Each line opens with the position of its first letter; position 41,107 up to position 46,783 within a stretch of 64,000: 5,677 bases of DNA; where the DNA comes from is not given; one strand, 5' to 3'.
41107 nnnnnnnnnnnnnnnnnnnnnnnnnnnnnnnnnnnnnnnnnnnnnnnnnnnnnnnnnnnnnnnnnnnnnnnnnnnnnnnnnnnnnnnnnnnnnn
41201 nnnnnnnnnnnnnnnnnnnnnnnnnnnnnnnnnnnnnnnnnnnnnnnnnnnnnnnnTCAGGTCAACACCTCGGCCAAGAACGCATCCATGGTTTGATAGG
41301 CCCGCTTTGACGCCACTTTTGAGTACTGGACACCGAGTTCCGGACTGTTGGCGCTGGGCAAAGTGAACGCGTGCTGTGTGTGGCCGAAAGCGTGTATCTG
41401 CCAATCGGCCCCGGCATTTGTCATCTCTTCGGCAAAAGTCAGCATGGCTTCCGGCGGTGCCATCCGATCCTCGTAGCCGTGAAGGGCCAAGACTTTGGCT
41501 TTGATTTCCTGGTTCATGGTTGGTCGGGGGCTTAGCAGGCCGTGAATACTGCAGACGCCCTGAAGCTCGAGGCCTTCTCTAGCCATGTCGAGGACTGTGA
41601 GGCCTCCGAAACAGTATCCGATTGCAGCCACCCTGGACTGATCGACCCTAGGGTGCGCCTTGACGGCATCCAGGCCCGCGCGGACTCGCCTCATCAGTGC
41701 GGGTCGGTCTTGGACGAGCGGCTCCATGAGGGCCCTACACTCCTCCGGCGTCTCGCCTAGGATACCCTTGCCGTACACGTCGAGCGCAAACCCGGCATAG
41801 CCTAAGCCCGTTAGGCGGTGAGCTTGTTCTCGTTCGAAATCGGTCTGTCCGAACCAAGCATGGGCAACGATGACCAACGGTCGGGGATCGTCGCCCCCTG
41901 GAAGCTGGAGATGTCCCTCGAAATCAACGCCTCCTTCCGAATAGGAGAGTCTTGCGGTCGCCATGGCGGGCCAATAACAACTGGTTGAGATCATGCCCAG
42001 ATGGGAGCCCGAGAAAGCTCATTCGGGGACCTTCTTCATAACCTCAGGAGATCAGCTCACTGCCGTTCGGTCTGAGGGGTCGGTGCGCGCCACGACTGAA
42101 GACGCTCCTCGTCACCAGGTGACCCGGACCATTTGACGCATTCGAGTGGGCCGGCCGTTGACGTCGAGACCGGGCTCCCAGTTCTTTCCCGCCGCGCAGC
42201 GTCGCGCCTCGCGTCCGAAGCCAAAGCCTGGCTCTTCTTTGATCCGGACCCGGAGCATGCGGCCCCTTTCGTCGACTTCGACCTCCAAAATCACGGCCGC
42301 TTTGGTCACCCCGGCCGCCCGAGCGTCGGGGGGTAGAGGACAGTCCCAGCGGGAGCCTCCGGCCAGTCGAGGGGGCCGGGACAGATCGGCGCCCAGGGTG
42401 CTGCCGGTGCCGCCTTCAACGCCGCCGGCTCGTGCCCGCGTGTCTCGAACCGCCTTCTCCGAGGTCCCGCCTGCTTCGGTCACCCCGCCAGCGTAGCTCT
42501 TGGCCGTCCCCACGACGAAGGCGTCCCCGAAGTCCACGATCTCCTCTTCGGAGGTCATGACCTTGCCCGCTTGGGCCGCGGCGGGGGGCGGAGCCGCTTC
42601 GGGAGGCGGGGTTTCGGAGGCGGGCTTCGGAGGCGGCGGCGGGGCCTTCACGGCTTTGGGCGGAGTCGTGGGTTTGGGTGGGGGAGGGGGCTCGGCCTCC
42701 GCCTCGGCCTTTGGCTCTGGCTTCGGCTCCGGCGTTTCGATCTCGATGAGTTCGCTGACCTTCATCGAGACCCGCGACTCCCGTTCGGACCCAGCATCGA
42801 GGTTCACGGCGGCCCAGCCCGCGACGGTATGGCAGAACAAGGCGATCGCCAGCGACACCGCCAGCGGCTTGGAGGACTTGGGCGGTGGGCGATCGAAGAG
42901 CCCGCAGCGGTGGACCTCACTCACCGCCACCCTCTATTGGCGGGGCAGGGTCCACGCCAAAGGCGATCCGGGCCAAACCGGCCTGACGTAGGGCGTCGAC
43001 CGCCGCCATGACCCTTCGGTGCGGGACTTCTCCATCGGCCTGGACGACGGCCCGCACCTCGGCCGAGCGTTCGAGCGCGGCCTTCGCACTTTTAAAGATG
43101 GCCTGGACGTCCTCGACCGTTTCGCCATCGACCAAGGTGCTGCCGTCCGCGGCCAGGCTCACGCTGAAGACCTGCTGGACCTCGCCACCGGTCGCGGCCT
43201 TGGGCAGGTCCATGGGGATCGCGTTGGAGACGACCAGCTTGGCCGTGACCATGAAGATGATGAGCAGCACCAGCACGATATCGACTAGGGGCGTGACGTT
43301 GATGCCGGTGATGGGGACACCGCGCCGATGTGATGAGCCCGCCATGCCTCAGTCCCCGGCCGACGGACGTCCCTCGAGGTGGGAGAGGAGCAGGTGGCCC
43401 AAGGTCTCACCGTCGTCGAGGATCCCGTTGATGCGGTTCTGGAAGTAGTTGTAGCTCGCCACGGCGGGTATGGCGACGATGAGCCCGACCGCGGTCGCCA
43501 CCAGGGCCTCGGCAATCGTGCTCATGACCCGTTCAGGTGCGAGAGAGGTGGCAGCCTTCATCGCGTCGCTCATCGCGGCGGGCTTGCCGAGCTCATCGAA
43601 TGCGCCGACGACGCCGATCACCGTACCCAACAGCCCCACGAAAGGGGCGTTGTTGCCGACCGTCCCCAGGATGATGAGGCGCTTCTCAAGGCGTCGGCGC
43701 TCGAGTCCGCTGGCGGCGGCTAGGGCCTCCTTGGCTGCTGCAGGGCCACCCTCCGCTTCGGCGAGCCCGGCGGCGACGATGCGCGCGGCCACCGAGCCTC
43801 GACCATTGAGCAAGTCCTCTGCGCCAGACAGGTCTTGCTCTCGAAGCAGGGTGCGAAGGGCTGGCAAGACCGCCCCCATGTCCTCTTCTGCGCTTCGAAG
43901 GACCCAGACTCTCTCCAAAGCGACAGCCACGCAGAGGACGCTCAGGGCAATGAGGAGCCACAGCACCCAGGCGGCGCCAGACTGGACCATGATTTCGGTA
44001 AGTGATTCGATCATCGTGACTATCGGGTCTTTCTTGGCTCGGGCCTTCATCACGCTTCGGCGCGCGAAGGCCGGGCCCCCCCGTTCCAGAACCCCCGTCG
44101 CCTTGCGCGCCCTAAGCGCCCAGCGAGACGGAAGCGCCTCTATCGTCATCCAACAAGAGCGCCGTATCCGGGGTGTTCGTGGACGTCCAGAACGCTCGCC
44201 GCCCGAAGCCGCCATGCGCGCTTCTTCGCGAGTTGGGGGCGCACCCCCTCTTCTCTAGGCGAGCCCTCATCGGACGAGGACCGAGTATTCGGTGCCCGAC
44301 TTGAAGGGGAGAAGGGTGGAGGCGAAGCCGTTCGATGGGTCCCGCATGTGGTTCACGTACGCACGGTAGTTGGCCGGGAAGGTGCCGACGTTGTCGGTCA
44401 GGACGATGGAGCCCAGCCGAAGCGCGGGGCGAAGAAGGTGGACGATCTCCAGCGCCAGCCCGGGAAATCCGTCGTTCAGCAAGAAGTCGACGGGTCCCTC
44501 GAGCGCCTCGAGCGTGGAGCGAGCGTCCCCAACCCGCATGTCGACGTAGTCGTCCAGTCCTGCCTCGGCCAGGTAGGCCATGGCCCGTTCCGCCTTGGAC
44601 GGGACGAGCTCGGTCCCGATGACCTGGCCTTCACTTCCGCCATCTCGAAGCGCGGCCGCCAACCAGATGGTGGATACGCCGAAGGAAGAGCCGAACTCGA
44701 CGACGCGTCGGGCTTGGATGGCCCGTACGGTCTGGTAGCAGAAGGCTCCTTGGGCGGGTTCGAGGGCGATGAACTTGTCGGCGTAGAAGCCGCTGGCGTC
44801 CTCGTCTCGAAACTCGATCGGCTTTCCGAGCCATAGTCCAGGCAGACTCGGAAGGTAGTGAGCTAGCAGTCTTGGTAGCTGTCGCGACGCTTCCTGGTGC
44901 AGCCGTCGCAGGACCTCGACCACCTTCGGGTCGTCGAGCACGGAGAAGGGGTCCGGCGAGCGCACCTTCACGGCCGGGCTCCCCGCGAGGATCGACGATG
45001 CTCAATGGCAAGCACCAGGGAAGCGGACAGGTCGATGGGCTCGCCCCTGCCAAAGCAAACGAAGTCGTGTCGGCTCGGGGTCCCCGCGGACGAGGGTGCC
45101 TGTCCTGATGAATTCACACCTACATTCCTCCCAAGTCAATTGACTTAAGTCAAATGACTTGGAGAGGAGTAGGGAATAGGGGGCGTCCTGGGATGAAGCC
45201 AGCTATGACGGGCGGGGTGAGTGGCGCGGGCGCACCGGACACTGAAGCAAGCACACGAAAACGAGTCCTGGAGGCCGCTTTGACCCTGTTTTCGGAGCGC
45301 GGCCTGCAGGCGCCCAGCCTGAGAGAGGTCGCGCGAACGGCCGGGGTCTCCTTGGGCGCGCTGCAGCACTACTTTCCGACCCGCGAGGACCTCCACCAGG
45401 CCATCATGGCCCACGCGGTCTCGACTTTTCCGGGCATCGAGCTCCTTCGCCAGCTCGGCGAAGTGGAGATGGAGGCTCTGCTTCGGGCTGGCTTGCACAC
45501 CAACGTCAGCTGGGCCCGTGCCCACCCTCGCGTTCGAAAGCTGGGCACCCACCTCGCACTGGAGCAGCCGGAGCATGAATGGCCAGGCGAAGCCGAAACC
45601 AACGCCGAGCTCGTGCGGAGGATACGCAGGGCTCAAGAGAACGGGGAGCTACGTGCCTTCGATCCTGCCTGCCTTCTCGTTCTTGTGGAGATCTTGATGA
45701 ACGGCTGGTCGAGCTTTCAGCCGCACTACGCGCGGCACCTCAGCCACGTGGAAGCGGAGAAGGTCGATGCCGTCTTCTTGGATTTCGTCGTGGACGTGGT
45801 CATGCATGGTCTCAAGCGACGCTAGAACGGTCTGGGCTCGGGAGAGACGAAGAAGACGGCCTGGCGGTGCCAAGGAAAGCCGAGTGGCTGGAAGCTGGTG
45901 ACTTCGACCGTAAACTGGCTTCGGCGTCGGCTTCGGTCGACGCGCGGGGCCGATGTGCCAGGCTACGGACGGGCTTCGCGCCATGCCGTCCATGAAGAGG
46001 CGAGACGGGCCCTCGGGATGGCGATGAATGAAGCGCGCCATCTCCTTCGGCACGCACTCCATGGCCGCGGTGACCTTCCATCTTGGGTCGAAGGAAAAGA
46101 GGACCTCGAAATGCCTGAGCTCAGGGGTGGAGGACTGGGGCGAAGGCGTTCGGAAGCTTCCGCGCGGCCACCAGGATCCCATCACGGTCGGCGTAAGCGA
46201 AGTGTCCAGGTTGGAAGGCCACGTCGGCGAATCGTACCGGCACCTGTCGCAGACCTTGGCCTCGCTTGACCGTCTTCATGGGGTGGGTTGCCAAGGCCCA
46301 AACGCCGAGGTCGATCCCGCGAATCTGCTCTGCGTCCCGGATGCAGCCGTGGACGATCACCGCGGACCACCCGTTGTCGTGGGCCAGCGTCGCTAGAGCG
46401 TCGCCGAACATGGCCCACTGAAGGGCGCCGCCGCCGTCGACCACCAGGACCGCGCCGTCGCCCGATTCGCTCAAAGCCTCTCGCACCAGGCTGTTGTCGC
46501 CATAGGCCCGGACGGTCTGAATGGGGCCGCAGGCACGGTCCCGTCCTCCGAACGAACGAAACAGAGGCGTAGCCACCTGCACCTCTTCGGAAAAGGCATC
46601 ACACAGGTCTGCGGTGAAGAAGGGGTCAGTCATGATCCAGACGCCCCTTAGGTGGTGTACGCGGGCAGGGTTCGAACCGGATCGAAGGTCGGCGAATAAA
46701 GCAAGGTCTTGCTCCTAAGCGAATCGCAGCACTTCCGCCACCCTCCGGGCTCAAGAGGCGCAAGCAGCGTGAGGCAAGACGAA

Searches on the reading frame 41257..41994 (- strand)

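Call 68: search_protein_families(library=pfam, proteins=[window:41257-41994:-], max_evalue=0.0001)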
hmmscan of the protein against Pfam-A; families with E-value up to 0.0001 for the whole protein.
window:41257-41994:- (245 aa): 4 families
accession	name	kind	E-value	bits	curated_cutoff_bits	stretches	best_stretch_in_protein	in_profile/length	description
PF01738.24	DLH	-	2.1e-36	126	21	1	26-243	2-216/217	Dienelactone hydrolase family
PF00326.27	Peptidase_S9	-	3.5e-08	33.6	22.6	0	158-243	137-209/213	Prolyl oligopeptidase family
PF02230.22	Abhydrolase_2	-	2.2e-05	24.8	23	1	115-209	101-200/217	Phospholipase/Carboxylesterase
PF12146.15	Hydrolase_4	-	4.1e-05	23.4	27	0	36-147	2-104/239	Serine aminopeptidase, S33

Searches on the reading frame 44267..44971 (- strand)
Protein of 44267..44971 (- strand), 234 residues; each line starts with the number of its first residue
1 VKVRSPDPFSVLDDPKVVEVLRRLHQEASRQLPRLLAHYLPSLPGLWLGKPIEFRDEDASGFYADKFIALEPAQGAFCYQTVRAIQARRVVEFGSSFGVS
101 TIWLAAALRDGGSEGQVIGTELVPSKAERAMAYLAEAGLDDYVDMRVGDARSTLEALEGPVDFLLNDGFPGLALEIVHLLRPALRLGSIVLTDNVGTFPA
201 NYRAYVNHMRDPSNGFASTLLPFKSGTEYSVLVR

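Call 68: search_protein_families(library=pfam, proteins=[window:44267-44971:-], max_evalue=0.0001)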
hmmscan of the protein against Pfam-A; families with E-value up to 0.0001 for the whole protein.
window:44267-44971:- (234 aa): 2 families
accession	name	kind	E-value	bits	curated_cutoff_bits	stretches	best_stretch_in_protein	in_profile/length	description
PF13578.12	Methyltransf_24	-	3.1e-16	60.6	26.3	1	91-195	1-105/105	Methyltransferase domain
PF01596.23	Methyltransf_3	-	2.7e-08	33.8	22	1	70-158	28-113/204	O-methyltransferase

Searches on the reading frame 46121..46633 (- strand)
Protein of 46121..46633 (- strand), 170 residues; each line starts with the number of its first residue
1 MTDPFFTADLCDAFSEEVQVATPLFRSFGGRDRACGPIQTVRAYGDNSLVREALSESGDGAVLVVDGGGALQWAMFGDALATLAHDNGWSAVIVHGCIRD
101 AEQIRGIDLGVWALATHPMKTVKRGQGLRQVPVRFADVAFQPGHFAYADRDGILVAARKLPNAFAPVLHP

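Call 68: search_protein_families(library=pfam, proteins=[window:46121-46633:-], max_evalue=0.0001)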
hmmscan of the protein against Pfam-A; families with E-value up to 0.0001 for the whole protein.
window:46121-46633:- (170 aa): 1 family
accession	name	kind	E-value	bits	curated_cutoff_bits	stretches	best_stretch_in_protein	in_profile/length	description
PF03737.21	RraA-like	-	7.4e-43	146.8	24.5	1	7-155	1-152/152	Aldolase/RraA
